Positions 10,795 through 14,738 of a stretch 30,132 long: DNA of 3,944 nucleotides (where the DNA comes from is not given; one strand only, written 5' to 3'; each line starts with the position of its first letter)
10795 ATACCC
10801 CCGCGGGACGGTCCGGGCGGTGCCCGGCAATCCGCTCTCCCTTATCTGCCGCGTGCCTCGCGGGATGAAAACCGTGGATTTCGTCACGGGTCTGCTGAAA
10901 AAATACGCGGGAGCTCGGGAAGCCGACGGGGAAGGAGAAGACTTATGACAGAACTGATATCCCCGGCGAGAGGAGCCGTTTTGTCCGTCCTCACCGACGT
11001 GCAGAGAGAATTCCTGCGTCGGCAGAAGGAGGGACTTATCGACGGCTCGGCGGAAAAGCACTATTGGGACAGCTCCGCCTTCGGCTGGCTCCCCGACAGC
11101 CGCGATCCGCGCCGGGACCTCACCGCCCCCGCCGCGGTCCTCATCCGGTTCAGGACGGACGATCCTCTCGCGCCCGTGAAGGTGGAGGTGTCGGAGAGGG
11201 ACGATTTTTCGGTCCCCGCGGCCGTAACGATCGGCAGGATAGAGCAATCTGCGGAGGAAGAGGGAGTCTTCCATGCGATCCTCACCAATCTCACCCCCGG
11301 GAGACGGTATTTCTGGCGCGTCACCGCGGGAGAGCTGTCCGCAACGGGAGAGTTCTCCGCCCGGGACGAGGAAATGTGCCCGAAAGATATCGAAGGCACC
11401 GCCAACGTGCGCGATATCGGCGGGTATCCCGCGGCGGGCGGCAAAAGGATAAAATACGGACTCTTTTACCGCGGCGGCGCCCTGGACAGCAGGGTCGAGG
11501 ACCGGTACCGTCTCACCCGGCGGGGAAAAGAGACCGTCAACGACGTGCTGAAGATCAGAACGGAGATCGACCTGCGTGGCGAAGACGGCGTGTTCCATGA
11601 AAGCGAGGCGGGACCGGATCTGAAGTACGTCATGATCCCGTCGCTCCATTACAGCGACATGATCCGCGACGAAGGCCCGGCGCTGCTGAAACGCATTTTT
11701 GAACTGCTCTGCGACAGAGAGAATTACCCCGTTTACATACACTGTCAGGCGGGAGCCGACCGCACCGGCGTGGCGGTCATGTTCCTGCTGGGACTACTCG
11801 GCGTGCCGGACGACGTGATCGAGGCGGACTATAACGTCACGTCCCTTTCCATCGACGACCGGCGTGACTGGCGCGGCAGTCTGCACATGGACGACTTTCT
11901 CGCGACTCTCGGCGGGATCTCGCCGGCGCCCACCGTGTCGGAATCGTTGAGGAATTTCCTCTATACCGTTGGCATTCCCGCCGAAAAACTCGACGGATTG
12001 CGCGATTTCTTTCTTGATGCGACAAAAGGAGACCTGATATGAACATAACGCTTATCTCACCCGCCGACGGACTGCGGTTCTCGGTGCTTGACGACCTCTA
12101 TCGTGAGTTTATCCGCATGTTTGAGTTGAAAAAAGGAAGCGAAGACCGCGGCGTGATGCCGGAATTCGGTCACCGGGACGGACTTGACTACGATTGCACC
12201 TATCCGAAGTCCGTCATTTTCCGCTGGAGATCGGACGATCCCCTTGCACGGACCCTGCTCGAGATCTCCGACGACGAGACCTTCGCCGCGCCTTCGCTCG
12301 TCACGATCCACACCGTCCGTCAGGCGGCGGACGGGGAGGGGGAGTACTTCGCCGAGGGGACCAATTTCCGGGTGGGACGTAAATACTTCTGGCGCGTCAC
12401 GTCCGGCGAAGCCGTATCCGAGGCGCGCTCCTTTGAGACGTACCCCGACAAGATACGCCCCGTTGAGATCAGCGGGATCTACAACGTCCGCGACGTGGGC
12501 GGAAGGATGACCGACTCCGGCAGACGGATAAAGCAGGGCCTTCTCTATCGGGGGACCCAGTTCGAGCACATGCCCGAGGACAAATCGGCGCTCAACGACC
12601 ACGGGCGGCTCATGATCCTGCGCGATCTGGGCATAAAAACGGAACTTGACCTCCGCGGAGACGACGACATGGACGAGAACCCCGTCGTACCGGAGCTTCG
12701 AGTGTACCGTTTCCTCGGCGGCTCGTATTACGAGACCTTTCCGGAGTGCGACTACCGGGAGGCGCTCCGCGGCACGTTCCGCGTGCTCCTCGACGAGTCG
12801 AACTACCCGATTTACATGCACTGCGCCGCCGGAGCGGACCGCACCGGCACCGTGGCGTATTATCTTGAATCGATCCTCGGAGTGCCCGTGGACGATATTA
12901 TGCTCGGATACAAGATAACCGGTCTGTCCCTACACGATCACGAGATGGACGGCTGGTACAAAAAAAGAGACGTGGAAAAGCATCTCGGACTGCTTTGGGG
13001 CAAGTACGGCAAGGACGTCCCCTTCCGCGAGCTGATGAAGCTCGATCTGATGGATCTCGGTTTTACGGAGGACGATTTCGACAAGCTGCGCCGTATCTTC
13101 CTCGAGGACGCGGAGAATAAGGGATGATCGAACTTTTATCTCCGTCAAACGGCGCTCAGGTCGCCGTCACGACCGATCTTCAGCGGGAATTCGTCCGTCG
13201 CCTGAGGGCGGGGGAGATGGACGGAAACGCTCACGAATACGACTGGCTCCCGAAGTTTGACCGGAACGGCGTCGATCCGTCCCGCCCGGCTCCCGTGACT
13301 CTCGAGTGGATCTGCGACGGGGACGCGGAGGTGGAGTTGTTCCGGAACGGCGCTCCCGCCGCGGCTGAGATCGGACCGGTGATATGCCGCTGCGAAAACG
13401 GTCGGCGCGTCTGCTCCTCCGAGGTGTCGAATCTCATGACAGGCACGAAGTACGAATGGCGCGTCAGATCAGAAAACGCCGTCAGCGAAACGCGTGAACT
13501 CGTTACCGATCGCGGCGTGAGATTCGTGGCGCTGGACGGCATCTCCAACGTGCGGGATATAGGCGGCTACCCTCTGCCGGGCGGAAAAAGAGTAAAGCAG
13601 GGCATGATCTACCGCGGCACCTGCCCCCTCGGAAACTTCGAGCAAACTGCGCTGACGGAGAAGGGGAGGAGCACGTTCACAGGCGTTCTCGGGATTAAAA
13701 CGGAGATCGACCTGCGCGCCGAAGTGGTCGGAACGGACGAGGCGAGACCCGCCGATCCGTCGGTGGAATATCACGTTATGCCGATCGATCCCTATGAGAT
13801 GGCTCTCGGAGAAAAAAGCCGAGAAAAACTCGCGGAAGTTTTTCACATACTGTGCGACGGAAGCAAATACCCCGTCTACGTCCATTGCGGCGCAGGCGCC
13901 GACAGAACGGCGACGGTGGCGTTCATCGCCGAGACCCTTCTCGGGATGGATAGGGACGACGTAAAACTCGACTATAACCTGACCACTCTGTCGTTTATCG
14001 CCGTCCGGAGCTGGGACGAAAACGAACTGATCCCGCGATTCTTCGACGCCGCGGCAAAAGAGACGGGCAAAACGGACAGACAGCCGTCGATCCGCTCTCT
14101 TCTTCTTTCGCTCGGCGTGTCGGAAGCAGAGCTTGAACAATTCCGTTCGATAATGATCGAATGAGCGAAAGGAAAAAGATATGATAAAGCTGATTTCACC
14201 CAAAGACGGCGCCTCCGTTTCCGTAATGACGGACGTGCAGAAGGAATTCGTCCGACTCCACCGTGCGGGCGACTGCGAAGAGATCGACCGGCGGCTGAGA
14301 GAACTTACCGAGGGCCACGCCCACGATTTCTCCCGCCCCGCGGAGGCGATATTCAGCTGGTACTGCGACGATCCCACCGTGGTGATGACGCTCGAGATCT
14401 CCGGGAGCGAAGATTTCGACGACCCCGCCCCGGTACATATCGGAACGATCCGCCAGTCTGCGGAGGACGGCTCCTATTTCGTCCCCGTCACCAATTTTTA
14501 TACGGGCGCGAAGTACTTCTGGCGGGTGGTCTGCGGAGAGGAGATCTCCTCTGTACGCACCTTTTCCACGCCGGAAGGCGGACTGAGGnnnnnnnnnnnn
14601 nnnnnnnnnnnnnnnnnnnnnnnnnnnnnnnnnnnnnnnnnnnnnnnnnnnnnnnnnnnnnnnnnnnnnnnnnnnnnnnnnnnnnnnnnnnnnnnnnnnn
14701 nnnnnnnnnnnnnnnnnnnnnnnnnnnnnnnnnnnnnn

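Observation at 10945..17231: Five-paralog tandem array of cytoplasmic FN3-like + cysteine (PTP-type) phosphatases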

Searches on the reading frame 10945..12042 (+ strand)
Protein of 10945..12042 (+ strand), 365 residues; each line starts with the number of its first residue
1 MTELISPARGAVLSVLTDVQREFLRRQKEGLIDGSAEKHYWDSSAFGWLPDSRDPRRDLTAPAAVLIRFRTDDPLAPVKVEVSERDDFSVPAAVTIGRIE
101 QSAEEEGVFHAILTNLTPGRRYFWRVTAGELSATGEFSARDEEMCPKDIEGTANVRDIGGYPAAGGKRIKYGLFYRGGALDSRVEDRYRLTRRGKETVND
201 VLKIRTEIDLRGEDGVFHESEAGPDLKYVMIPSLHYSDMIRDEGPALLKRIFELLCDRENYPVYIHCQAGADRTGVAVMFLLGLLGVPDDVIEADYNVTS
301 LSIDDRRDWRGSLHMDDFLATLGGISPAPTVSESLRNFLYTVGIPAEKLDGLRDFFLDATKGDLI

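Call 4: search_protein_families(library=pfam, proteins=[window:10945-12042:+], max_evalue=0.1)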
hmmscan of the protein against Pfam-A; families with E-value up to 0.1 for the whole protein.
window:10945-12042:+ (365 aa): 9 families
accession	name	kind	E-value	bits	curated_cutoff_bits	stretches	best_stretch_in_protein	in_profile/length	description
PF13350.11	Y_phosphatase3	-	4.7e-32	112.3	22.2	1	148-310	2-178/240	Tyrosine phosphatase family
PF03162.18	Y_phosphatase2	-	5.8e-08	32.9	27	1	202-286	31-117/165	Tyrosine phosphatase family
PF16655.11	PhoD_N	-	2.4e-06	28.4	30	1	74-136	26-87/90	PhoD-like phosphatase, N-terminal domain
PF16656.11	Pur_ac_phosph_N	-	9.6e-06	26.5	30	1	62-137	12-91/93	Purple acid Phosphatase, N-terminal domain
PF22784.1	PTP-SAK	-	0.0002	21.9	27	1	223-293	52-120/153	Swiss Army Knife protein, DSP-PTPase phosphatase domain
PF22741.1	PTP-NADK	-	0.00055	19.8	27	1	205-278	50-125/163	DSP-PTPase phosphatase fused to NAD+ Kinase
PF00782.25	DSPc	-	0.0052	17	33.5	1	237-279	52-92/133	Dual specificity phosphatase, catalytic domain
PF22785.1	Tc-R-P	-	0.015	16.3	27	1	258-278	77-97/106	Polymorphic toxin system, DSP-PTPase phosphatase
PF00102.32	Y_phosphatase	-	0.015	15.4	20.9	1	257-282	166-191/234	Protein-tyrosine phosphatase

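Call 5: search_protein_families(library=ncbifam, proteins=[window:10945-12042:+], max_evalue=0.1)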
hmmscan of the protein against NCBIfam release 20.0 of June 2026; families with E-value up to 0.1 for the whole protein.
window:10945-12042:+ (365 aa): 0 families

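Call 8: search_solved_structures(query=A1, max_evalue=0.01, show_alignments=2)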
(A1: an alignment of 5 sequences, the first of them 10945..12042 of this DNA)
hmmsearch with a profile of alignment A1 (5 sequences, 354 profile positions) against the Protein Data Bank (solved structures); distinct sequences matched with E-value up to 0.01: 20.
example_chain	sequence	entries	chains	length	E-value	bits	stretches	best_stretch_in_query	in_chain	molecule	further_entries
8dhi_A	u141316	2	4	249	3.8e-19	72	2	220-287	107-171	TYR_PHOSPHATASE_2 domain-containing protein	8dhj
1ywf_A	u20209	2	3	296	6.7e-10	41.6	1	224-289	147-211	PHOSPHOTYROSINE PROTEIN PHOSPHATASE PTPB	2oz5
2jjd_A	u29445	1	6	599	5.9e-06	28.6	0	249-271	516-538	RECEPTOR-TYPE TYROSINE-PROTEIN PHOSPHATASE EPSILON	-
6uzt_A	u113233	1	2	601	9.5e-06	27.9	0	250-275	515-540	Receptor-type tyrosine-protein phosphatase alpha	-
1xri_A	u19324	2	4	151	3.2e-05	26.2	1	233-273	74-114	At1g05000 | Probable tyrosine-protein phosphatase At1g05000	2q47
7mok_A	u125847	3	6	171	4e-05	25.9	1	233-273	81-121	Tyrosine-protein phosphatase DSP1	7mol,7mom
3sr9_A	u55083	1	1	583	0.0021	20.2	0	251-300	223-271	Receptor-type tyrosine-protein phosphatase S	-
7mod_A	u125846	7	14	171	0.0024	20.1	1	233-273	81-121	Tyrosine-protein phosphatase DSP1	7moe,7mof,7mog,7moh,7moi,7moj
4bpc_A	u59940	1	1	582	0.0033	19.6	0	251-299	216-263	RECEPTOR-TYPE TYROSINE-PROTEIN PHOSPHATASE S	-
2fh7_A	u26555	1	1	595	0.0034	19.5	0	251-298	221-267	Receptor-type tyrosine-protein phosphatase S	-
2f46_A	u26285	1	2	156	0.0035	19.5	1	190-296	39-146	hypothetical protein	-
2qcj_A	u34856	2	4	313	0.0037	19.4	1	226-299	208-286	Tyrosine-protein phosphatase non-receptor type 22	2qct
3h2x_A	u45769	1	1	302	0.0038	19.4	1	226-299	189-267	Tyrosine-protein phosphatase non-receptor type 22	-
9yg3_A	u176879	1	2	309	0.0039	19.3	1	226-299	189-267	Tyrosine-protein phosphatase non-receptor type 22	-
2p6x_A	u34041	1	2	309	0.0039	19.3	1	226-299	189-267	Tyrosine-protein phosphatase non-receptor type 22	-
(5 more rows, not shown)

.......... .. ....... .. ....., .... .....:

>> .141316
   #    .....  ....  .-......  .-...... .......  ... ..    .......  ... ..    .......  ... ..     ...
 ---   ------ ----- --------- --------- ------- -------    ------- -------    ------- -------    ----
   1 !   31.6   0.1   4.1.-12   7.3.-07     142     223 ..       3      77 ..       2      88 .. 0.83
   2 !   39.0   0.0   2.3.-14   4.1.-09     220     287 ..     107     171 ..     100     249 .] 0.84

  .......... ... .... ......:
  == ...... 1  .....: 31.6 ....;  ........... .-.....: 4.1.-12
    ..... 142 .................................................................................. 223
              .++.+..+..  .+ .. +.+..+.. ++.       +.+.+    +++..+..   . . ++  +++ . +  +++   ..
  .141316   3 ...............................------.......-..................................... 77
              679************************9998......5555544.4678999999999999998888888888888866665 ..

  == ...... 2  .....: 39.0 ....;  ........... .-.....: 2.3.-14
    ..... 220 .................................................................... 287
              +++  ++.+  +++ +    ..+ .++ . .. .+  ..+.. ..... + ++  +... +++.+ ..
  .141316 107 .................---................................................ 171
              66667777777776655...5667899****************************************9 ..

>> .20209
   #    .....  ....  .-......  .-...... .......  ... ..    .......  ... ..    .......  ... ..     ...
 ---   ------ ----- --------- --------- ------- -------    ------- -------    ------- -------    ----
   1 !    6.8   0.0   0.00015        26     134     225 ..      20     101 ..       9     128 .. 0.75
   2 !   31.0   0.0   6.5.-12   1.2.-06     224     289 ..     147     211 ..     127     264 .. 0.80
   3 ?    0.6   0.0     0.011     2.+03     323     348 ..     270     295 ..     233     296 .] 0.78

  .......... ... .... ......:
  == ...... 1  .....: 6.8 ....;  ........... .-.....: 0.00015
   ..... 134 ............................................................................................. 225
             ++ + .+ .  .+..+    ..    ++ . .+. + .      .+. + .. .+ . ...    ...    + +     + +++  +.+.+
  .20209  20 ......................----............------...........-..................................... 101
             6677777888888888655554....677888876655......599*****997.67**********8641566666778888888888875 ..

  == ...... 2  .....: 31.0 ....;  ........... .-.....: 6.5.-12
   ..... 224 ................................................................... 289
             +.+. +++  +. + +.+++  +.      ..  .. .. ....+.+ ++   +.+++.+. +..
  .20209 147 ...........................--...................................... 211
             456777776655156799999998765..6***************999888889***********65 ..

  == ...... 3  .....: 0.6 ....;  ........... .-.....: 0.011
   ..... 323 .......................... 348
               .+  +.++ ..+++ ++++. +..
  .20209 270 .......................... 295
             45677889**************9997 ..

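Call 12: find_related_loci(query=A1, collection=genome_contigs, flank=8000)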
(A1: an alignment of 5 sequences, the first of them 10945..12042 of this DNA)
Query A1 (365 aa) in genome_contigs; peptide patterns used: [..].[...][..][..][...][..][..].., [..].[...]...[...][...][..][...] (x = any residue, [..] = any of these).
182 stretches matched a pattern; 7 encode a relative of the query (tblastn E <= 1e-3); 6 distinct loci.
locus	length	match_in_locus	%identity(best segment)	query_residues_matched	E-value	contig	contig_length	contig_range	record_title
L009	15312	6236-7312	53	1-358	2e-119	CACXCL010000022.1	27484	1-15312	MAG: uncultured Ruminococcus sp. isolate RUG11130 genome assembly, contig: RUG11130_asm_22, whole genome shotgun sequenc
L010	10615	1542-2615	36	1-358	5e-62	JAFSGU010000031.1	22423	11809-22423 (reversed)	MAG: Clostridia bacterium isolate RGIG3129 Goat_Rectum.Co__c802075, whole genome shotgun sequence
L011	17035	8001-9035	37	1-358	3e-61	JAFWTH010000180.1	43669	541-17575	MAG: Clostridia bacterium isolate RGIG6051 Sheep_Omasum-5__c925325, whole genome shotgun sequence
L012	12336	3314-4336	37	1-355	2e-58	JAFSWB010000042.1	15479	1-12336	MAG: Clostridia bacterium isolate RGIG3526 Goat_Rumen.Co__c1206500, whole genome shotgun sequence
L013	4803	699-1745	35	1-358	1e-50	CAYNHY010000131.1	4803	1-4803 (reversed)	MAG TPA_asm: uncultured Ruminococcus sp. isolate SRP350583_co2_302 genome assembly, contig: NODE_26662_length_4803_cov_8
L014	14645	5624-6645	36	1-355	9e-49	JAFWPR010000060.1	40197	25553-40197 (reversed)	MAG: Clostridia bacterium isolate RGIG5957 Sheep_Omasum-2__c413372, whole genome shotgun sequence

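Call 48: search_protein_families(library=padloc, proteins=[window:10945-12042:+], max_evalue=0.01)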
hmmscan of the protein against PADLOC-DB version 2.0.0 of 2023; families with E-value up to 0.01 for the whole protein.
window:10945-12042:+ (365 aa): 0 families

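Call 49: search_protein_families(library=phrogs, proteins=[window:10945-12042:+], max_evalue=0.01)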
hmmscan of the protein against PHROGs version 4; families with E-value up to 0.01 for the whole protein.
window:10945-12042:+ (365 aa): 0 families

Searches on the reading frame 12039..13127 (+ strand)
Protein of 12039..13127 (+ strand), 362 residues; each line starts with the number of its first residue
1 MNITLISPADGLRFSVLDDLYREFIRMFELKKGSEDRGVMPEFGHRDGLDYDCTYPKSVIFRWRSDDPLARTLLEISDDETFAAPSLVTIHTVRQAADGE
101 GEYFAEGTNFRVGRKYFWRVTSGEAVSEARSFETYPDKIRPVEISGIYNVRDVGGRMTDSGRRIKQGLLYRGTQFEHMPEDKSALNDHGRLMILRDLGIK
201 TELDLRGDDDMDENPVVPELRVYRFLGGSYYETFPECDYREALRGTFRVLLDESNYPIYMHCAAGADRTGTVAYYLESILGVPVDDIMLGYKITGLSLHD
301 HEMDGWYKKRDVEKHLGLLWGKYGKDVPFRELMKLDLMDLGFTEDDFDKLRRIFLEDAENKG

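Call 4: search_protein_families(library=pfam, proteins=[window:12039-13127:+], max_evalue=0.1)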
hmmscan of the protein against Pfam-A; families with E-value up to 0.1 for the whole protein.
window:12039-13127:+ (362 aa): 7 families
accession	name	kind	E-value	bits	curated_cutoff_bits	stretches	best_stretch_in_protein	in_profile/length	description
PF13350.11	Y_phosphatase3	-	2.1e-27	97.1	22.2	1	143-300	2-173/240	Tyrosine phosphatase family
PF03162.18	Y_phosphatase2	-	4.9e-07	29.9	27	1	240-281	76-117/165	Tyrosine phosphatase family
PF22741.1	PTP-NADK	-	0.0008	19.3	27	1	248-274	100-127/163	DSP-PTPase phosphatase fused to NAD+ Kinase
PF22785.1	Tc-R-P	-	0.0017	19.3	27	1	253-275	77-100/106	Polymorphic toxin system, DSP-PTPase phosphatase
PF22784.1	PTP-SAK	-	0.014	15.8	27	1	248-276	78-109/153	Swiss Army Knife protein, DSP-PTPase phosphatase domain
PF00102.32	Y_phosphatase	-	0.06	13.4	20.9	1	252-273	166-187/234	Protein-tyrosine phosphatase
PF00782.25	DSPc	-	0.064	13.5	33.5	0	252-274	70-94/133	Dual specificity phosphatase, catalytic domain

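Call 5: search_protein_families(library=ncbifam, proteins=[window:12039-13127:+], max_evalue=0.1)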
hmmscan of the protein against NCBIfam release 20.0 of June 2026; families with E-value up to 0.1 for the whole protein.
window:12039-13127:+ (362 aa): 0 families

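Call 48: search_protein_families(library=padloc, proteins=[window:12039-13127:+], max_evalue=0.01)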
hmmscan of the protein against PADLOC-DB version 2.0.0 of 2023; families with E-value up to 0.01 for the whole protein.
window:12039-13127:+ (362 aa): 0 families

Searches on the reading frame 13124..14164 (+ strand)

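Call 4: search_protein_families(library=pfam, proteins=[window:13124-14164:+], max_evalue=0.1)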
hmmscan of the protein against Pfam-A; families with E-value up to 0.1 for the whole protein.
window:13124-14164:+ (346 aa): 8 families
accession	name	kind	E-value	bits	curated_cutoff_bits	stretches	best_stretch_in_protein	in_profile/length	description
PF13350.11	Y_phosphatase3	-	1.2e-25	91.3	22.2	1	136-298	2-178/240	Tyrosine phosphatase family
PF03162.18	Y_phosphatase2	-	8.8e-07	29.1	27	1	185-267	27-110/165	Tyrosine phosphatase family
PF22741.1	PTP-NADK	-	3.1e-05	23.9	27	1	190-265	48-124/163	DSP-PTPase phosphatase fused to NAD+ Kinase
PF22784.1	PTP-SAK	-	5.3e-05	23.7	27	1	189-276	36-115/153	Swiss Army Knife protein, DSP-PTPase phosphatase domain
PF22785.1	Tc-R-P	-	0.0023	18.9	27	1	190-265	23-96/106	Polymorphic toxin system, DSP-PTPase phosphatase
PF00782.25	DSPc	-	0.0039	17.5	33.5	1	188-266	16-91/133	Dual specificity phosphatase, catalytic domain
PF00102.32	Y_phosphatase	-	0.015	15.4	20.9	1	245-277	166-198/234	Protein-tyrosine phosphatase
PF16656.11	Pur_ac_phosph_N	-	0.017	16.1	30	1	92-128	56-93/93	Purple acid Phosphatase, N-terminal domain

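Call 5: search_protein_families(library=ncbifam, proteins=[window:13124-14164:+], max_evalue=0.1)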
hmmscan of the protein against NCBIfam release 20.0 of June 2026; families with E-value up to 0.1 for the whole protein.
window:13124-14164:+ (346 aa): 0 families

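Call 48: search_protein_families(library=padloc, proteins=[window:13124-14164:+], max_evalue=0.01)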
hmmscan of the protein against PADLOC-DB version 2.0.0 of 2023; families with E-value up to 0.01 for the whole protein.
window:13124-14164:+ (346 aa): 0 families

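Call 49: search_protein_families(library=phrogs, proteins=[window:13124-14164:+], max_evalue=0.01)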
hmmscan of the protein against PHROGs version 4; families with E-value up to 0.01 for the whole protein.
window:13124-14164:+ (346 aa): 0 families

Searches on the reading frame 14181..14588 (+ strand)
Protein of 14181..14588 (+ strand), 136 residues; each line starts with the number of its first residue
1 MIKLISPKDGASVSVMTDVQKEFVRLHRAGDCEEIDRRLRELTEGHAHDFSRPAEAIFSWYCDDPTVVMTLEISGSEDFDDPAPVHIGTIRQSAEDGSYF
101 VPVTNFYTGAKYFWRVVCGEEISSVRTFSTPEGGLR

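Call 60: search_protein_families(library=pfam, alignment_id=A3, max_evalue=0.01)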
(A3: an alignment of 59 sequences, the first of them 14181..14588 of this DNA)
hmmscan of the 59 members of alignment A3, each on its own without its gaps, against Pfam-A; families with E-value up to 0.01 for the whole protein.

A. member 1, window:14181-14588:+ (136 aa): 1 family
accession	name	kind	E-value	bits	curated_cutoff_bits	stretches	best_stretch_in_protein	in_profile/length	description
PF16656.11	Pur_ac_phosph_N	-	0.0031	18.5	30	1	53-130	12-93/93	Purple acid Phosphatase, N-terminal domain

B. families by the number of members that match (of 59 scanned): 5 families
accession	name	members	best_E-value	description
PF16656.11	Pur_ac_phosph_N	39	6e-07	Purple acid Phosphatase, N-terminal domain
PF16655.11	PhoD_N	15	7.5e-08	PhoD-like phosphatase, N-terminal domain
PF00041.27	fn3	2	1.7e-05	Fibronectin type III domain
PF14292.12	SusE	1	0.0023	SusE outer membrane protein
PF23568.1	ARM_LIN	1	0.0095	E3 ubiquitin-protein ligase LIN-like, ARM repeat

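Call 63: predict_structure(alignment_id=A3)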
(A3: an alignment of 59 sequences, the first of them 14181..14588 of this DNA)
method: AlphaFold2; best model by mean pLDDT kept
length: 136 residues; sequences in the alignment: 59
mean_pLDDT: 93.9   pTM: 0.85
mean pLDDT of the five models: 93.9, 93.8, 93.8, 92.2, 92.0
residues with pLDDT >= 90: 110; 70-90: 23; 50-70: 3; < 50: 0
segments of 3 or more residues with pLDDT < 50: none
pLDDT, mean of each block of 10 residues (from residue 1): 98 93 91 90 83 94 97 98 98 97 96 98 98 75
secondary structure, 60 per line:
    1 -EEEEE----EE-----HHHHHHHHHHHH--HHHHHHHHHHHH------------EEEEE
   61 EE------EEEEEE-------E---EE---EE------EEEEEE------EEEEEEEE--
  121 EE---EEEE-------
elements in order: E2-6 H18-29 H32-43 E56-62 E69-74 E99-104 E111-118 E126-129

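Call 66: fold_search(model_id=the predicted structure, library=pdb)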
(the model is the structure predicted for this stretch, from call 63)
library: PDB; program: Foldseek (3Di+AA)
matches with E <= 10: 1924; with E <= 0.001: 0
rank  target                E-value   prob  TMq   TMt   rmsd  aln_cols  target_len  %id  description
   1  4p3w_F                1.1e-03  1.00  0.42  0.37   2.7        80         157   19  Crystal structure of the human filamin A Ig-like domains 20-21 in complex with migfilin peptide (released 2015-08-12)
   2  1v05                  1.6e-03  1.00  0.43  0.58   3.1        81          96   20  Dimerization of human Filamin C: crystal structure of the domain 24 (released 2004-11-17)
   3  3cnk_A                2.1e-03  1.00  0.42  0.60   3.3        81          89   17  Crystal Structure of the dimerization domain of human filamin A (released 2009-02-10)
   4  4m9p                  3.5e-03  1.00  0.36  0.19   4.8        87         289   14  Crystal structure of the human filamin A Ig-like domains 3-5 (released 2014-02-05)
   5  8pa0_A                7.8e-03  1.00  0.42  0.55   3.5        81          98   18  cvHsp (HspB7) C131S alpha-crystallin domain - filamin C (FLNC) domain 24 complex (released 2024-10-16)
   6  6c6m_B                8.3e-03  0.99  0.38  0.48   5.3       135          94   10  IgCam3 of human MLCK1 (released 2019-01-23)
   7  5y91_A                9.8e-03  0.94  0.32  0.19  16.9       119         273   14  The structure of the MHC class I molecule of bony fishes provides insights into the conserved nature of the antigen-pr (released 2017-09-20)
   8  1epf_A                1.0e-02  0.98  0.30  0.24   5.5        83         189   12  CRYSTAL STRUCTURE OF THE TWO N-TERMINAL IMMUNOGLOBULIN DOMAINS OF THE NEURAL CELL ADHESION MOLECULE (NCAM) (released 2000-10-09)
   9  3bik_B                1.2e-02  0.99  0.38  0.43   4.6        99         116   11  Crystal Structure of the PD-1/PD-L1 Complex (released 2008-02-26)
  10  7ouv_B                1.2e-02  1.00  0.40  0.28   3.9        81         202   16  Crystal structure of human filamin C domains 14-15 cardiovascular disease causing mutation S1624L (released 2022-06-22)
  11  4rsv                  1.2e-02  1.00  0.41  0.55   4.5       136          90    7  Human Obscurin Ig58 Domain (released 2016-02-24)
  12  2yuv_MODEL_1_A        1.2e-02  0.99  0.36  0.46   5.1        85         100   12  Solution Structure of 2nd Immunoglobulin Domain of Slow Type Myosin-Binding Protein C (released 2008-04-08)
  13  6bnl_F                1.2e-02  0.92  0.29  0.38   6.7        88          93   15  Crystal structure of TCR-MHC-like molecule (released 2018-04-04)
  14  1m42                  1.5e-02  0.98  0.39  0.48   5.5       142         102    9  Solution structure of apoCopC from Pseudomonas syringae (released 2002-11-06)
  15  5jde_A                1.6e-02  1.00  0.35  0.20   6.1        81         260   12  Crystal structure of I9-I11 tandem from titin (P1) (released 2016-09-14)
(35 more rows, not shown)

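Call 93: search_protein_representatives(alignment_id=A3)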
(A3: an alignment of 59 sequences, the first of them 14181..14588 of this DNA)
Query: 59 sequences, 127 profile positions. Proteins with E-value up to 0.001 (for the whole library): 20417; up to 1e-10: 6938; up to 1e-30: 873. The best 150 are listed.
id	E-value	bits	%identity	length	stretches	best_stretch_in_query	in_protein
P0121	7.5e-167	562.6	-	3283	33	58-122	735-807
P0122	7.9e-153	517.2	-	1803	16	50-126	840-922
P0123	7.3e-145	491.5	-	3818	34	57-111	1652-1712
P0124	2.2e-134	457.6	-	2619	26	52-122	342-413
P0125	2.4e-133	454.3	-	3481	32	59-124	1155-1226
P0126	7.8e-128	436.4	-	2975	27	51-125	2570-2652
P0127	2.2e-122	418.8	-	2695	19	52-124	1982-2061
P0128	6.2e-121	414.1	-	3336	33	56-124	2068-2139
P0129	1.2e-120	413.3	-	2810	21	52-123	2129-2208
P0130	3.5e-119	408.5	-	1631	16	55-119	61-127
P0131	1.1e-116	400.4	-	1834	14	52-126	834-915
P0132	3.5e-114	392.3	-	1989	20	52-121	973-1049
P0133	2.8e-112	386.2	-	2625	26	50-112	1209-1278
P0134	1.7e-108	374.0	-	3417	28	57-122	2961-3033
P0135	3.5e-108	372.9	-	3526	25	52-121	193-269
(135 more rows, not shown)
